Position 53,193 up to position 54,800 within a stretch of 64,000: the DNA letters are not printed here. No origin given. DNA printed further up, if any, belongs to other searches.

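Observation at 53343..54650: Secreted protein made of about 17 [W/F]-P-[LFI]-[FY] repeats, translationally coupled to mlaFED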

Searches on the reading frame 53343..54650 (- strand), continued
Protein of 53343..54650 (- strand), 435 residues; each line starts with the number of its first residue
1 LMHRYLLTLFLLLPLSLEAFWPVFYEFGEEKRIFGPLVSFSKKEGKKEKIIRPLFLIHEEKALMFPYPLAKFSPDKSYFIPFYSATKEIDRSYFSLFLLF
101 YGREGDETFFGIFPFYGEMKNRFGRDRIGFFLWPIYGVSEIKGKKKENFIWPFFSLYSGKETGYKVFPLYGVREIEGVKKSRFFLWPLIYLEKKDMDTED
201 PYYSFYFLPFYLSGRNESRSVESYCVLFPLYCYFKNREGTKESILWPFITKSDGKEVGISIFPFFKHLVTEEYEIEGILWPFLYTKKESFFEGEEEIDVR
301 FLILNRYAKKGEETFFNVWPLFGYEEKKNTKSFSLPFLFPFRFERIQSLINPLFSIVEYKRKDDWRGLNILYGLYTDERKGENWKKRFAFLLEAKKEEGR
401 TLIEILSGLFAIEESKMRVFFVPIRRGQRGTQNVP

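Call 55: find_encoding_contigs(protein=P0161, flank=6000, max_places=2)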
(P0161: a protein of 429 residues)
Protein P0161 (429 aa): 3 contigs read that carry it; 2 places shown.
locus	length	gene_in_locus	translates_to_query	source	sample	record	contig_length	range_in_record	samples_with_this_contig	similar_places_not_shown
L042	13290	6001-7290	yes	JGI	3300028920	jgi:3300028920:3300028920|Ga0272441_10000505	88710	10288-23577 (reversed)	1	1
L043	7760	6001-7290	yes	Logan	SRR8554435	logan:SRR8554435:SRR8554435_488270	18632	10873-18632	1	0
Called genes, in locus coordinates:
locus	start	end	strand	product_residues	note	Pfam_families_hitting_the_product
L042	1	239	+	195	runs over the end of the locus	PF03548:LolA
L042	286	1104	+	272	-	PF02146:SIR2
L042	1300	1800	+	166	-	PF01327:Pep_deformylase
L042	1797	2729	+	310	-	PF00551:Formyl_trans_N, PF02911:Formyl_trans_C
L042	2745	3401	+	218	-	PF00834:Ribul_P_3_epim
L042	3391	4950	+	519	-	PF12895:ANAPC3 (faint), PF13431:TPR_17 (faint), PF25064:ARM_TT21_5th (faint), PF00515:TPR_1 (faint), PF07719:TPR_2 (faint), PF13174:TPR_6 (faint), PF14559:TPR_19 (weak), PF13429:TPR_15 (weak), +17 more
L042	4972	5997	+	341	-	PF02470:MlaD, PF28544:Helical_needle (weak)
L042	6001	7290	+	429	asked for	-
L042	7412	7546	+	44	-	-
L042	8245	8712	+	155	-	-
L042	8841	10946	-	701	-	PF13328:HD_4, PF01966:HD, PF04607:RelA_SpoT, PF02824:TGS, PF19296:RelA_AH, PF28438:RelA_RIS, PF13291:ACT_4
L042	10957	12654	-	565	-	PF00587:tRNA-synt_2b, PF04073:tRNA_edit, PF03129:HGTP_anticodon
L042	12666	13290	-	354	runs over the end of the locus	PF04551:GcpE, PF26540:GcpE_C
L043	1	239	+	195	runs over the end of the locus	PF03548:LolA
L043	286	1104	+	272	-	PF02146:SIR2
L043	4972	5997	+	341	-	PF02470:MlaD, PF28544:Helical_needle (weak)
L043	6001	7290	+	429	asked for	-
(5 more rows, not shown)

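Call 56: find_encoding_contigs(protein=P0152, flank=6000, max_places=2)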
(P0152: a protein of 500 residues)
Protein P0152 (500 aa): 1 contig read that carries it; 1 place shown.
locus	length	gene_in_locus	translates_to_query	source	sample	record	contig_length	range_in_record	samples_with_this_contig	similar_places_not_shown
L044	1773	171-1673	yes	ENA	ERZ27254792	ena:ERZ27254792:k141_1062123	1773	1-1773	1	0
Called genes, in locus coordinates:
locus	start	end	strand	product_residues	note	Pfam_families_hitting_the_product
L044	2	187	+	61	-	?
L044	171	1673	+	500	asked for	-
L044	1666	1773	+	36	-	?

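Call 73: list_cluster_members(proteins=[P0001, P0153, P0161, P0215, P0126])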
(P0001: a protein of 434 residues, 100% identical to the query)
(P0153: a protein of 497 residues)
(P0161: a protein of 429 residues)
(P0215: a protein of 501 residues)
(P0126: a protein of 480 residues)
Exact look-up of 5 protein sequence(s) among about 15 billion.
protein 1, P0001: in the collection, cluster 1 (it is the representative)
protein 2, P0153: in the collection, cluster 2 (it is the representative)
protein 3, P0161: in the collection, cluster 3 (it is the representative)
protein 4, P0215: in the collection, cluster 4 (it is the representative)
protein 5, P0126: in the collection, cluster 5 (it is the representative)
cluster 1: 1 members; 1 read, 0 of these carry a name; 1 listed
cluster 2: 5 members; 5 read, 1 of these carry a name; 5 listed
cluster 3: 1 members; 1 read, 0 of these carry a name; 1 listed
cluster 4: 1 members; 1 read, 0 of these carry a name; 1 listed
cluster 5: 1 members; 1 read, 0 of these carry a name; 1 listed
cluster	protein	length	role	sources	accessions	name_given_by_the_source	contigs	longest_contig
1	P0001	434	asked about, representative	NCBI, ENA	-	-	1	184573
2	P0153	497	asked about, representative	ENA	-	-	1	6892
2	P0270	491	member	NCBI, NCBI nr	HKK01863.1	MAG TPA: hypothetical protein VJ955_06805 [Desulfuromonadales bacterium] | hypothetical protein [Desulfuromonadales bacterium]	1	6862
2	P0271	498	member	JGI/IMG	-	-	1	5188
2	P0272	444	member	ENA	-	-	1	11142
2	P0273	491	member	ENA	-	-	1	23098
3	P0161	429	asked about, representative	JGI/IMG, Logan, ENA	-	-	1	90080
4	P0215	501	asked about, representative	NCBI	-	-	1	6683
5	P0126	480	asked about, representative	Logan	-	-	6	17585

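Call 77: find_encoding_contigs(protein=P0149, flank=6000, max_places=2)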
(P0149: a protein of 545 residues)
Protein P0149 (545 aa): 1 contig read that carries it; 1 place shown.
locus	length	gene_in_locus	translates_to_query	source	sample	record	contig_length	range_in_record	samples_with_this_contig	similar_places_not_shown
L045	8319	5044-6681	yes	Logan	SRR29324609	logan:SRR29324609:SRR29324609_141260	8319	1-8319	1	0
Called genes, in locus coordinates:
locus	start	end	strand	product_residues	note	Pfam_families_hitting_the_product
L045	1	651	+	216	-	?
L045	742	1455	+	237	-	PF01386:Ribosomal_L25p, PF14693:Ribosomal_TL5_C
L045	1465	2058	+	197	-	PF01195:Pept_tRNA_hydro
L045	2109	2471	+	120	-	PF01250:Ribosomal_S6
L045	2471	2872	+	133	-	PF00436:SSB, PF22657:SSB_1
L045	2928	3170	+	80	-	PF01084:Ribosomal_S18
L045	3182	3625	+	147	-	PF01281:Ribosomal_L9_N, PF03948:Ribosomal_L9_C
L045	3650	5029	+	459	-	PF00772:DnaB, PF03796:DnaB_C, PF08423:Rad51 (faint), PF06745:ATPase, PF13481:AAA_25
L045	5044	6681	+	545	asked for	-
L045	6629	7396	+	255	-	PF02405:MlaE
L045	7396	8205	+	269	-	PF00005:ABC_tran, PF02463:SMC_N (weak), PF13304:AAA_21 (weak)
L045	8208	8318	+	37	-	?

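Call 78: find_encoding_contigs(protein=P0129, flank=6000, max_places=2)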
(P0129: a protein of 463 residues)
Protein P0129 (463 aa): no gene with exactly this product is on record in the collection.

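Call 79: find_encoding_contigs(protein=P0147, flank=6000, max_places=2)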
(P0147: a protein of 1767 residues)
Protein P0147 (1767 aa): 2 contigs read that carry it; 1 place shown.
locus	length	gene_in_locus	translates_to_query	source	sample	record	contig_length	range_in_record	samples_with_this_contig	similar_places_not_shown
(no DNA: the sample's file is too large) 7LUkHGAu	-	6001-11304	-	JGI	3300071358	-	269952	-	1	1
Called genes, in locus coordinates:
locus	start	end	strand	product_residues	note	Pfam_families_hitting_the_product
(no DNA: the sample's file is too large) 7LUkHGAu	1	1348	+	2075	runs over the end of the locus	PF01835:MG2, PF00207:A2M, PF17973:bMG10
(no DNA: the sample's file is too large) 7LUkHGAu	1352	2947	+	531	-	-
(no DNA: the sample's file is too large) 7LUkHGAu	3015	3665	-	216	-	PF00849:PseudoU_synth_2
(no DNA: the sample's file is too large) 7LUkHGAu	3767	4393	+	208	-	PF00149:Metallophos, PF12850:Metallophos_2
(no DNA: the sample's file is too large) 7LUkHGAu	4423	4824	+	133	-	PF01050:MannoseP_isomer, PF05899:Cupin_3 (weak), PF21621:MPI_cupin_dom (weak), PF02311:AraC_binding (weak), PF07883:Cupin_2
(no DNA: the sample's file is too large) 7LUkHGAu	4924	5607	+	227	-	PF03932:CutC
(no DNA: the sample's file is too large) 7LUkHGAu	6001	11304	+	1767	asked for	-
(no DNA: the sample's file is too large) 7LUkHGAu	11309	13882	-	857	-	PF22666:Glyco_hydro_2_N2, PF17786:Mannosidase_ig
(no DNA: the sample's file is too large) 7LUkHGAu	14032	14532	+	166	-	-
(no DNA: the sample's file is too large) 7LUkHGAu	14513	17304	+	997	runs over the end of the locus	PF17678:Glyco_hydro_92N, PF07971:Glyco_hydro_92, PF00754:F5_F8_type_C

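Call 91: find_related_loci(query=A6, collection=metagenome_contigs, flank=6000)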
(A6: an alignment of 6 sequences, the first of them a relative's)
Query A6 (480 aa) in metagenome_contigs; peptide patterns used: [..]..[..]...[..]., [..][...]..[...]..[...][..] (x = any residue, [..] = any of these).
376 stretches matched a pattern; 202 encode a relative of the query (tblastn E <= 1e-3); the best 80 are kept; 80 distinct loci.
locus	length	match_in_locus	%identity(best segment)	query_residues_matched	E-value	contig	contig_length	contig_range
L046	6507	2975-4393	81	1-470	0e+0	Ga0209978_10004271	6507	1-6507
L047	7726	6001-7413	43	7-470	1e-120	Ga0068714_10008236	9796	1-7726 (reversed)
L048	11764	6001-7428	41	6-470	1e-117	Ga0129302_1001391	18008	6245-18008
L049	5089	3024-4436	40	7-470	5e-115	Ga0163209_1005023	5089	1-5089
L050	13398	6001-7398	41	7-467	2e-114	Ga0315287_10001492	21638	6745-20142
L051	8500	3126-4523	41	7-467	2e-114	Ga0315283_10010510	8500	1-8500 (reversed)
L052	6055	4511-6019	39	7-475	4e-113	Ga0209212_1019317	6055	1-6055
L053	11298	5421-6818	39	7-467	2e-112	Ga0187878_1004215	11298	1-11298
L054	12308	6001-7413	40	7-473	4e-112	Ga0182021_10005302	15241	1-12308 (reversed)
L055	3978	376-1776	41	7-468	3e-113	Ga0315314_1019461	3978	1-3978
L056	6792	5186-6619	40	7-480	1e-110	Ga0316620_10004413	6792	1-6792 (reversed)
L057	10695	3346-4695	42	8-461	7e-111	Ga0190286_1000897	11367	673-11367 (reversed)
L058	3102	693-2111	39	7-476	6e-114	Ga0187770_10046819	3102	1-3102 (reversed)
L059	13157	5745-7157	41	7-473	2e-110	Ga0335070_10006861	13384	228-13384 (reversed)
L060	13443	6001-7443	38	1-462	5e-110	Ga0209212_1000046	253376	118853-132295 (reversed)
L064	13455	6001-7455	39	7-462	2e-108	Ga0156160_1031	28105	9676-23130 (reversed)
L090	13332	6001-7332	38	1-461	4e-97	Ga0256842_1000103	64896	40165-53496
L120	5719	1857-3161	34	42-465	7e-64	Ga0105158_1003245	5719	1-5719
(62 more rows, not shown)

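Call 99: find_homologous_proteins(query=A6, max_evalue=1e-10)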
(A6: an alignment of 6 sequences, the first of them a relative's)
Query A6 (6 sequences) (480 aa, profile of the alignment): 1027 proteins with E <= 1e-10 among 5072 candidates; the best 120 are listed.
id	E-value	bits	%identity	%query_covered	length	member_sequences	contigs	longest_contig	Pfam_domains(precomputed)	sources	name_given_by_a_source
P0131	4.3e-217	740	39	98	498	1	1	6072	-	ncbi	-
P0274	6.1e-217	739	100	100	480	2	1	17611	-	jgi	-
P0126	3.2e-216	737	100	100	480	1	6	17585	-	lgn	-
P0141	1.3e-212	725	37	95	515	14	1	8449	-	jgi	-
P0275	5.4e-212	723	100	97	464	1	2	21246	-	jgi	-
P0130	9.9e-206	702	35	98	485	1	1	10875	PF03640.21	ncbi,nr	ncbi:MAG: hypothetical protein HY731_13080 [Candidatus Tectomicrobia bacterium]|nr:hypothetical prot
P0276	6.1e-198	677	36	99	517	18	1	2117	-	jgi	-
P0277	5.9e-194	663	37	98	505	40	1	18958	-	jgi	-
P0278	1.0e-192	659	80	97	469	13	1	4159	-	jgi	-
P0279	1.5e-188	646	44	96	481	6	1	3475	-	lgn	-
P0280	2.1e-188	645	43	96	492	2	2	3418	-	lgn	-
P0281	4.0e-188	644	37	94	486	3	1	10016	-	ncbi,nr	ncbi:MAG: hypothetical protein HY892_02920 [Deltaproteobacteria bacterium]|nr:hypothetical protein [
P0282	9.0e-188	643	43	97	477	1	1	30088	-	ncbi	-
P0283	1.8e-187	642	37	95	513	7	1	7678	-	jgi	jgi:hypothetical protein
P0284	5.5e-187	640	41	98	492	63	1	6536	-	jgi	-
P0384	1.4e-147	510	39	95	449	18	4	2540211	-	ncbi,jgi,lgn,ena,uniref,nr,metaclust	ncbi:conserved hypothetical protein, secreted [Candidatus Desulfofervidus auxilii]|uniref:Uncharacte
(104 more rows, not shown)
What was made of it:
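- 54594..54650 (-): Signal peptide, residues 1-19 (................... | FWP); SPase-I type, no lipobox. A relative is annotated 'secreted' by its source (call 99).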

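Call 100: search_protein_families(library=pfam, proteins=[P0130, P0384, P0126, P0153, P0161, P0215], max_evalue=10)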
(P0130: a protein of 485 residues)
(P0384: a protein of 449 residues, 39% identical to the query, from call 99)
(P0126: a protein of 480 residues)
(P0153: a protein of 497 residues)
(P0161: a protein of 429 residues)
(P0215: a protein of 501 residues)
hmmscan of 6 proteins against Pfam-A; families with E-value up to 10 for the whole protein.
P0130 (485 aa): 1 family
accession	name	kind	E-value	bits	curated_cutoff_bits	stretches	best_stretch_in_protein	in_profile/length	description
PF03640.20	Lipoprotein_15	-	5.7e-06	26.2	24.4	1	258-283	1-26/47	Secreted repeat of unknown function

P0384 (449 aa): 0 families

P0126 (480 aa): 0 families

P0153 (497 aa): 0 families

P0161 (429 aa): 0 families

P0215 (501 aa): 1 family
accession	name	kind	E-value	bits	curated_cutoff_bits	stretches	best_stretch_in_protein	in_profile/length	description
PF07816.16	DUF1645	-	0.23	12.5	25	1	446-491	88-134/188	Protein of unknown function (DUF1645)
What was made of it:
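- Tried and rejected: The only exception is a lone partial PF03640 hit in P0130 (call 100), which I judge incidental.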
